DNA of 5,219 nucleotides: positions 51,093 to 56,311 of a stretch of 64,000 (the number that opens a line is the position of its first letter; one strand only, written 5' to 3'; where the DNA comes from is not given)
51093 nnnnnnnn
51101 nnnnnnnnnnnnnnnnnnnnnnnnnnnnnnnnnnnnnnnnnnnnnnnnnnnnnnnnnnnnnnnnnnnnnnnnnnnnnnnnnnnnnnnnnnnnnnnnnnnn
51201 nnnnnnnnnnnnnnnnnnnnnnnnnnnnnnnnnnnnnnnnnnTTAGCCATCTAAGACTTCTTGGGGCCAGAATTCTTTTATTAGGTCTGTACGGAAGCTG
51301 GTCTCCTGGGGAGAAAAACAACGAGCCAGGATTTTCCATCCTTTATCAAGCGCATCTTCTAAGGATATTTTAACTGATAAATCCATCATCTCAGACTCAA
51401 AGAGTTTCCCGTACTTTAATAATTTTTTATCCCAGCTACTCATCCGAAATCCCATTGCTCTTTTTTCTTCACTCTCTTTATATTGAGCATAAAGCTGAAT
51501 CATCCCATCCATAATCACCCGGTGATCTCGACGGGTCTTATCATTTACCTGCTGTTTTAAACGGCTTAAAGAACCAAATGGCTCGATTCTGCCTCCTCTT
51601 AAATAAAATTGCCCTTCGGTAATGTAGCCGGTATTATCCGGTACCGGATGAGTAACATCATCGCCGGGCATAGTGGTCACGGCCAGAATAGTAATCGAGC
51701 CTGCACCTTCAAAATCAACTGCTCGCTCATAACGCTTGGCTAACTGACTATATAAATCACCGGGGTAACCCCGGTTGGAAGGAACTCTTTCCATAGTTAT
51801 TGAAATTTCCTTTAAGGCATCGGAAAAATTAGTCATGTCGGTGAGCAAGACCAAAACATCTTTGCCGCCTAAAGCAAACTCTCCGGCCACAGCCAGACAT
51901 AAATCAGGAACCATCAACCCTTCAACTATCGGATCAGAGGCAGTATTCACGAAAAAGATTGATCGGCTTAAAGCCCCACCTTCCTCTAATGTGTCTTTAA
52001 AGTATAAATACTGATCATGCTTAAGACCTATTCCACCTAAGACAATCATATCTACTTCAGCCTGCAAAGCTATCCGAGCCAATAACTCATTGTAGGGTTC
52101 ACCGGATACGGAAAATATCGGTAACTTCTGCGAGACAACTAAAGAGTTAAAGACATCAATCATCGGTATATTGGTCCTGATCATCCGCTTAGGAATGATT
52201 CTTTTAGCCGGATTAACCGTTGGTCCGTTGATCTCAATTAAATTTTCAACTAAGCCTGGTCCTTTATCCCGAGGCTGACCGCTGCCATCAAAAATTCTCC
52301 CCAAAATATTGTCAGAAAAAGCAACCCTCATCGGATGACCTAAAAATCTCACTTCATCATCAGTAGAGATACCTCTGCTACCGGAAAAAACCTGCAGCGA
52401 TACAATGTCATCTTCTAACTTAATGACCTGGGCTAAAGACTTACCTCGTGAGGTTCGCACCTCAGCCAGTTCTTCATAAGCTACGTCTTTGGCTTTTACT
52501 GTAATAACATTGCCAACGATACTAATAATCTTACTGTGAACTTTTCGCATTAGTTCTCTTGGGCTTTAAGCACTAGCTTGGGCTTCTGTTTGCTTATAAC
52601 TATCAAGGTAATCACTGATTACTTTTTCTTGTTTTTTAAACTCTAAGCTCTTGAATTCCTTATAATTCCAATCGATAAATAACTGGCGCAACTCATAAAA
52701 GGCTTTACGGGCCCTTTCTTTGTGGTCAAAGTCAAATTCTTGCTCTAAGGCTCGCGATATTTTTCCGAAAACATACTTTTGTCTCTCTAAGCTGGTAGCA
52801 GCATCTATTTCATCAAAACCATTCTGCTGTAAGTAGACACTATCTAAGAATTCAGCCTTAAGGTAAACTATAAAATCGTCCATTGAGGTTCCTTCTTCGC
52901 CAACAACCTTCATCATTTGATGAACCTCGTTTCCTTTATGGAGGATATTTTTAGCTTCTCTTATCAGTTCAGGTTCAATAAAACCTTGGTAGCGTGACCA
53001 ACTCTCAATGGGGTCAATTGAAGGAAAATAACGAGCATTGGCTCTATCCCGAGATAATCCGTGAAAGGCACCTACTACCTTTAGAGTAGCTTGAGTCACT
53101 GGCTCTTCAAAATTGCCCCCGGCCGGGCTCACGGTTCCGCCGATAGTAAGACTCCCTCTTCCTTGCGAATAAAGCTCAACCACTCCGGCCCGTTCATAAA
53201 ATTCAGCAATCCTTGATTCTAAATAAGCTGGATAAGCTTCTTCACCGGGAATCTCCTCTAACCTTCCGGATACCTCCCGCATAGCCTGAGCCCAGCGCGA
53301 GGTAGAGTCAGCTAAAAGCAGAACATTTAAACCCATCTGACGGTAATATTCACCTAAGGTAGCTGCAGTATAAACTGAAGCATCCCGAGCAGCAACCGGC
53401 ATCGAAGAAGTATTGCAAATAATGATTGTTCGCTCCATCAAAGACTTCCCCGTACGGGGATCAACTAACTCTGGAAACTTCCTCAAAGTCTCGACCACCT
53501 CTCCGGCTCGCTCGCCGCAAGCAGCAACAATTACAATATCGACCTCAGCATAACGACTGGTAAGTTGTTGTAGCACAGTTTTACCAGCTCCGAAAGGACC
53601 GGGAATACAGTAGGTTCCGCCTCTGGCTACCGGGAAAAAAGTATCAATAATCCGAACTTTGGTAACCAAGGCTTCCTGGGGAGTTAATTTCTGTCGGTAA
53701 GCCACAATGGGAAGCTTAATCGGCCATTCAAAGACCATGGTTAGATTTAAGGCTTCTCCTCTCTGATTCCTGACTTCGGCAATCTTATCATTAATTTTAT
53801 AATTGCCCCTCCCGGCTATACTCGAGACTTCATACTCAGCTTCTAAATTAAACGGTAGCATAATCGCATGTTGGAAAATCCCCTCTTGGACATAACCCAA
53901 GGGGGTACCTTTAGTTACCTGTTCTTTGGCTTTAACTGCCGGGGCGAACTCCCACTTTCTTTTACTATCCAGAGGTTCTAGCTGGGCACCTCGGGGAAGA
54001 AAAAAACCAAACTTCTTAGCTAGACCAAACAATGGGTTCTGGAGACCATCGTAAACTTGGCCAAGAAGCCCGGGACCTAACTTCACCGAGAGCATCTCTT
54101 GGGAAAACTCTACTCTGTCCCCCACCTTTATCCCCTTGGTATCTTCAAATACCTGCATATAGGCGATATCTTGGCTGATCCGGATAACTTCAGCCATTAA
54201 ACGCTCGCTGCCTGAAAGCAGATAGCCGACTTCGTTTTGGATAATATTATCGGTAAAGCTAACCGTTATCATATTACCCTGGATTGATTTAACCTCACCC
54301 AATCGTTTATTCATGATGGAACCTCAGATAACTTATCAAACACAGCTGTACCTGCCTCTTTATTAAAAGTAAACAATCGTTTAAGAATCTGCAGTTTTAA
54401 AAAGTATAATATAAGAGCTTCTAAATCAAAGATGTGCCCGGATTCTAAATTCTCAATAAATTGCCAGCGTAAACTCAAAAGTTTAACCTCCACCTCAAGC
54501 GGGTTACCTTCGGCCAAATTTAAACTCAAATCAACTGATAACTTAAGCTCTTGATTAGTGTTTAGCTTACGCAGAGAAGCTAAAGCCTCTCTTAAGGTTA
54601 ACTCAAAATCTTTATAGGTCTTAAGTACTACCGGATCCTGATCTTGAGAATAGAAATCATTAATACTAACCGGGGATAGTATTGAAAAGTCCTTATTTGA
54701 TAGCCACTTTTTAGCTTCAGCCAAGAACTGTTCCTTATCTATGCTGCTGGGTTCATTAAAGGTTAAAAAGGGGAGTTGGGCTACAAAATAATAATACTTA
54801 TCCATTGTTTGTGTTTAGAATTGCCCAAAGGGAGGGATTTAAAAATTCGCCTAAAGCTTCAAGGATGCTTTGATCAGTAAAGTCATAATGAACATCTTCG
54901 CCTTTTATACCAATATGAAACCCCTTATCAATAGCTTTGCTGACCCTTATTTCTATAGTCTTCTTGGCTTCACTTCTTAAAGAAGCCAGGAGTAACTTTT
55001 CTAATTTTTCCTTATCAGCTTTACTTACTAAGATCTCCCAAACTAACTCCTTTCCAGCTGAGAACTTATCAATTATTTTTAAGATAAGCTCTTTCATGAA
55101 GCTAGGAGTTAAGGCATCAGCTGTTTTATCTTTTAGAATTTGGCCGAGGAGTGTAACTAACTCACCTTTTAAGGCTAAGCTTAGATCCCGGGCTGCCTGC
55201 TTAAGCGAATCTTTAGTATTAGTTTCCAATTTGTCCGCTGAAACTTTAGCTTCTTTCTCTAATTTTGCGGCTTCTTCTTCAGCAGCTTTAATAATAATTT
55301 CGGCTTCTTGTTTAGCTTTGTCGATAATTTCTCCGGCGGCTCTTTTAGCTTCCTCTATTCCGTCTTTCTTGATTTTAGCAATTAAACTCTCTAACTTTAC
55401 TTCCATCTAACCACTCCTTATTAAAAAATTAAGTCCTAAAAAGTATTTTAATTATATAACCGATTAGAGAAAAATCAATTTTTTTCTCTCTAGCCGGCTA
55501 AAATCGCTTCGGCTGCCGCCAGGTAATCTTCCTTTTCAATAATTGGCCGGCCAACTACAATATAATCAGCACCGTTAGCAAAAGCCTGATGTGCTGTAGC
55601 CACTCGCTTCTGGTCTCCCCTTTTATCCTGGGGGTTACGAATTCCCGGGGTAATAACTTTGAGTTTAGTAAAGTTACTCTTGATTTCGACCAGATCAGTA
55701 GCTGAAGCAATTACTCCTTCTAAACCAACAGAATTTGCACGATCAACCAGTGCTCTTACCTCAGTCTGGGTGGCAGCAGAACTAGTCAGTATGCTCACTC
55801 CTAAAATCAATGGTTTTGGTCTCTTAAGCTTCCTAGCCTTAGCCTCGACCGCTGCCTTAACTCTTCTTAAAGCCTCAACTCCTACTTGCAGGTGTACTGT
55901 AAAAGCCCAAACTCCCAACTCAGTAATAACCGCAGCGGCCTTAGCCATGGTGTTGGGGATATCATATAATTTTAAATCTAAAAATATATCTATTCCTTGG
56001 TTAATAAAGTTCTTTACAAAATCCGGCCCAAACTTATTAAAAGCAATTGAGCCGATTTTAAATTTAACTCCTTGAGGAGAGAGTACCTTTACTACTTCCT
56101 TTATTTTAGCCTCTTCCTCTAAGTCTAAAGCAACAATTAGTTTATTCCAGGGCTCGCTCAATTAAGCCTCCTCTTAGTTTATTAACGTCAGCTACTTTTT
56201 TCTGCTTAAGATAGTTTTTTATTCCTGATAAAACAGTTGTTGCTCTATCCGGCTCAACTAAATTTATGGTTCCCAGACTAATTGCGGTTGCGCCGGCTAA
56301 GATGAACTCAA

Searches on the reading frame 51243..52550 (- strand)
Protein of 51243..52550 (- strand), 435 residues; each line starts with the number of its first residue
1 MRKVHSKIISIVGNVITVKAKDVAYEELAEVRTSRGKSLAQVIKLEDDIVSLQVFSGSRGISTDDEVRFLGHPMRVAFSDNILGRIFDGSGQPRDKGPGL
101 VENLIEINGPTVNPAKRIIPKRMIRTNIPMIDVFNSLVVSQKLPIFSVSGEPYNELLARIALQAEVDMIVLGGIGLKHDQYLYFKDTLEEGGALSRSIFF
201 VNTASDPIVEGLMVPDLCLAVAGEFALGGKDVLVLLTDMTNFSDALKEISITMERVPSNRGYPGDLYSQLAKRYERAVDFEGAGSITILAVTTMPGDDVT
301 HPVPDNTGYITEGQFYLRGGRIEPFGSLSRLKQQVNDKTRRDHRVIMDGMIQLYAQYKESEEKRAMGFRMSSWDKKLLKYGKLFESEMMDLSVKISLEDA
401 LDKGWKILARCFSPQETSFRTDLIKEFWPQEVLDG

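Call 64: search_protein_families(library=pfam, proteins=[window:51243-52550:-], max_evalue=0.00001)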
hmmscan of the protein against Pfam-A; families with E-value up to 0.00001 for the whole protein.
window:51243-52550:- (435 aa): 3 families
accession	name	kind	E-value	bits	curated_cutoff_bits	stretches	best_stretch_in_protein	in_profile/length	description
PF00006.31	ATP-synt_ab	-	6e-51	173.5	29.5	1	128-318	2-194/213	ATP synthase alpha/beta family, nucleotide-binding domain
PF02874.29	ATP-synt_ab_N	-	5.5e-12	46.5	20.9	1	8-71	1-69/69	ATP synthase alpha/beta family, beta-barrel domain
PF22919.1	ATP-synt_VA_C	-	2.5e-10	40.7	24.7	1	335-427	4-100/101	C-terminal domain of V and A type ATP synthase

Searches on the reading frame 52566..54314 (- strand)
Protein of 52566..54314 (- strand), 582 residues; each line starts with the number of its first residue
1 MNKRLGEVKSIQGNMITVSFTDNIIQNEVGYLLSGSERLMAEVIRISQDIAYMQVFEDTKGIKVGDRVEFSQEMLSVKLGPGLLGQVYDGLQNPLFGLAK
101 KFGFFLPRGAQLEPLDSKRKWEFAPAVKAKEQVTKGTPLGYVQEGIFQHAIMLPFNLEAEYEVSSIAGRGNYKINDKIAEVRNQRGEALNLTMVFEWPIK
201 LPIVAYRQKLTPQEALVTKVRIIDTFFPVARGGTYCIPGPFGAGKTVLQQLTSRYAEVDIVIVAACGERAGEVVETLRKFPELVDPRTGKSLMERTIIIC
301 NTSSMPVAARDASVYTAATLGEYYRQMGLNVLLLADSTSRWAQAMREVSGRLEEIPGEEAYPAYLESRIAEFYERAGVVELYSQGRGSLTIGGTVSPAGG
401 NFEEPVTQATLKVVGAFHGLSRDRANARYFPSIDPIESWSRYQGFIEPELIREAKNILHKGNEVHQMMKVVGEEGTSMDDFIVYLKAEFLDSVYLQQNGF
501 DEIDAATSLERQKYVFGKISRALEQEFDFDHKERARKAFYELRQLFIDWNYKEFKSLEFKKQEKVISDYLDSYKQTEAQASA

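Call 64: search_protein_families(library=pfam, proteins=[window:52566-54314:-], max_evalue=0.00001)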
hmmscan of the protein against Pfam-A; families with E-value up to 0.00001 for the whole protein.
window:52566-54314:- (582 aa): 4 families
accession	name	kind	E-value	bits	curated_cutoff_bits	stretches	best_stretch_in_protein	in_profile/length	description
PF00006.31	ATP-synt_ab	-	9.1e-65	218.7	29.5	1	220-440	2-213/213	ATP synthase alpha/beta family, nucleotide-binding domain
PF16886.11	ATP-synt_ab_Xtn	-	7.2e-24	83.8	25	1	113-200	2-88/88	ATPsynthase alpha/beta subunit barrel-sandwich domain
PF22919.1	ATP-synt_VA_C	-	1.1e-09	38.6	24.7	1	449-519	14-84/101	C-terminal domain of V and A type ATP synthase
PF02874.29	ATP-synt_ab_N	-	1.5e-08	35.5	20.9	1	9-70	2-67/69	ATP synthase alpha/beta family, beta-barrel domain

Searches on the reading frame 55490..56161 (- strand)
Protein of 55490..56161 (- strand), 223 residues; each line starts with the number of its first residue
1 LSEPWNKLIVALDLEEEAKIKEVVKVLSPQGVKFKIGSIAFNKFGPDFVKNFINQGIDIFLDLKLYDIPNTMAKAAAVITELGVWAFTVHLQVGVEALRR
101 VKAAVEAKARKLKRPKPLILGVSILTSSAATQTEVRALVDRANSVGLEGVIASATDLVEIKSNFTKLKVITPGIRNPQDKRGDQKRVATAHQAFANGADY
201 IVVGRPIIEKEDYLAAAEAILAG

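Call 64: search_protein_families(library=pfam, proteins=[window:55490-56161:-], max_evalue=0.00001)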
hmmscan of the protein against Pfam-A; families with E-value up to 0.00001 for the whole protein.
window:55490-56161:- (223 aa): 1 family
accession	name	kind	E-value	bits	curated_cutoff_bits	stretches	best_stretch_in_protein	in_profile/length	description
PF00215.30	OMPdecase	-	1.5e-42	146.5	27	1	7-220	2-221/221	Orotidine 5'-phosphate decarboxylase / HUMPS family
